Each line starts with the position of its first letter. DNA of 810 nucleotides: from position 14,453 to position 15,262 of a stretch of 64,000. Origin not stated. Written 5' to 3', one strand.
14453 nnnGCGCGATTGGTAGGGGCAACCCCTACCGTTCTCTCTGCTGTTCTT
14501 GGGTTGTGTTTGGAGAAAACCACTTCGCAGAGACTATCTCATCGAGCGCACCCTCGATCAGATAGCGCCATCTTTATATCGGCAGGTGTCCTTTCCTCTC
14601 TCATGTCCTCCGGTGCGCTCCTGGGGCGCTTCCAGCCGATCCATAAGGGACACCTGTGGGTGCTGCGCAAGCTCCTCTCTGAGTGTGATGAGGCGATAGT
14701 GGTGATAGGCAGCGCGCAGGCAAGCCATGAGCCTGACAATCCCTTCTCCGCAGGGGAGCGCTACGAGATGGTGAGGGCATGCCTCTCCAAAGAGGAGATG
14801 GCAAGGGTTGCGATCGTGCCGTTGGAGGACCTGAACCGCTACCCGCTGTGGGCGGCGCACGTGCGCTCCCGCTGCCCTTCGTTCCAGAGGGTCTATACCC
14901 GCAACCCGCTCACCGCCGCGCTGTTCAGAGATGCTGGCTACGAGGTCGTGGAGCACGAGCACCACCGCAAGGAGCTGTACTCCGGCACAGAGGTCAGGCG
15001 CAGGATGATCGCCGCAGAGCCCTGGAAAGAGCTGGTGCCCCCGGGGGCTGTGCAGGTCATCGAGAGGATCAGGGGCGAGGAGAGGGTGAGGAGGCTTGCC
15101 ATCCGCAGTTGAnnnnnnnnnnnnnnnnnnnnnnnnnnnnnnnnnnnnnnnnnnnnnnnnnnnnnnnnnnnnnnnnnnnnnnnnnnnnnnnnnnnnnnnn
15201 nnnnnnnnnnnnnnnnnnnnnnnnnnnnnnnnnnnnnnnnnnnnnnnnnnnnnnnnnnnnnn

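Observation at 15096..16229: CinA-C/PncC (NMN deamidase) fused to PurN, encoded right after NMNAT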

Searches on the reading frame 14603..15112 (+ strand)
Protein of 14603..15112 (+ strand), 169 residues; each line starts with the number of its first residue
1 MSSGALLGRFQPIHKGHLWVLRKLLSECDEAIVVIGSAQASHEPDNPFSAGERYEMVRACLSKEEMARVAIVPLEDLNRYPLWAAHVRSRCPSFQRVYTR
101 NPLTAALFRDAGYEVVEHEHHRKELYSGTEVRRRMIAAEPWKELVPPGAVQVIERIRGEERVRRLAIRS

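Call 3: search_protein_families(library=pfam, proteins=[window:14603-15112:+], max_evalue=0.01)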
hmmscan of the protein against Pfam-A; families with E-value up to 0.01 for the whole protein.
window:14603-15112:+ (169 aa): 1 family
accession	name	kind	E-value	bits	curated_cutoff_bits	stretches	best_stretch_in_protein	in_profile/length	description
PF01467.32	CTP_transf_like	-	7.1e-18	65.5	21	1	7-134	3-133/133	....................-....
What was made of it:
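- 14603..15112 (+): nadM: archaeal nicotinamide-nucleotide adenylyltransferase (169 aa). PF01467 (call 3).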

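Call 4: search_protein_families(library=ncbifam, proteins=[window:14603-15112:+], max_evalue=0.01)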
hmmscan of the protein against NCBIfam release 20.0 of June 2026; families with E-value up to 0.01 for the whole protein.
window:14603-15112:+ (169 aa): 20 families
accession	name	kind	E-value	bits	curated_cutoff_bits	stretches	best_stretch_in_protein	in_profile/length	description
NF002243.0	PRK01153.1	subfamily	1.1e-59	201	127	1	5-166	4-167/175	nicotinamide-nucleotide adenylyltransferase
TIGR01527.1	arch_NMN_Atrans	equivalog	1.3e-53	180.9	181.2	1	5-166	3-166/167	nicotinamide-nucleotide adenylyltransferase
NF003786.0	PRK05379.1-2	equivalog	6.5e-20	71.6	397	1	6-87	19-101/354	bifunctional nicotinamide-nucleotide adenylyltransferase/Nudix hydroxylase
NF003791.0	PRK05379.2-3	equivalog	6.6e-17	61.7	409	1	6-89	10-94/340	bifunctional nicotinamide-nucleotide adenylyltransferase/Nudix hydroxylase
NF003789.0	PRK05379.2-1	equivalog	2.8e-16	59.4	355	1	4-91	10-99/312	bifunctional nicotinamide mononucleotide adenylyltransferase/ADP-ribose pyrophosphatase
TIGR00125.1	cyt_tran_rel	domain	1.5e-15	57.1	27.7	1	4-62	2-61/65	adenylyltransferase/cytidyltransferase family protein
NF003787.0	PRK05379.1-4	equivalog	2.9e-14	52.8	449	1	6-77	14-85/346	bifunctional nicotinamide-nucleotide adenylyltransferase/Nudix hydroxylase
NF003788.0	PRK05379.1-5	equivalog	5.9e-14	52.1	354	1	6-89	10-93/351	bifunctional nicotinamide-nucleotide adenylyltransferase/Nudix hydroxylase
NF003790.0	PRK05379.2-2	equivalog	4.9e-13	48.9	403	1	4-89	22-110/354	bifunctional nicotinamide mononucleotide adenylyltransferase/ADP-ribose pyrophosphatase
NF010365.0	PRK13793.1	equivalog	4.5e-12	46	198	1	6-91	9-94/196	nicotinate-nicotinamide nucleotide adenylyltransferase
NF000839.0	PRK00071.1-1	equivalog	3.9e-09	36.7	187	1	8-66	13-72/219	nicotinate-nucleotide adenylyltransferase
NF003785.0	PRK05379.1-1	equivalog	1.3e-08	34.4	418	1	6-76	7-79/347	bifunctional nicotinamide-nucleotide adenylyltransferase/Nudix hydroxylase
NF000840.1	PRK00071.1-3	equivalog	2.5e-08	33.6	150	1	4-72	9-79/201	nicotinate-nucleotide adenylyltransferase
TIGR01526.1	nadR_NMN_Atrans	equivalog_domain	4.8e-08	32.6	341.15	1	2-132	2-143/325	nicotinamide-nucleotide adenylyltransferase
TIGR00482.1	TIGR00482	equivalog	7.3e-08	32.7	112.45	1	8-72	4-70/194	nicotinate (nicotinamide) nucleotide adenylyltransferase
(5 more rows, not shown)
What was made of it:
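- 14603..15112 (+): NF002243 201 bits against a cut-off of 127; TIGR01527 180.9 against 181.2 (call 4).
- On Archaeal NMNAT (NadM; NF002243 / TIGR01527), for the upstream gene: TIGR01527 180.9 against 181.2, which is 0.3 bit short (call 4).
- Checked: The upstream gene 14603-15112 is an archaeal NMNAT (NF002243 201 bits against 127; TIGR01527 180.9 against 181.2) (call 4).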
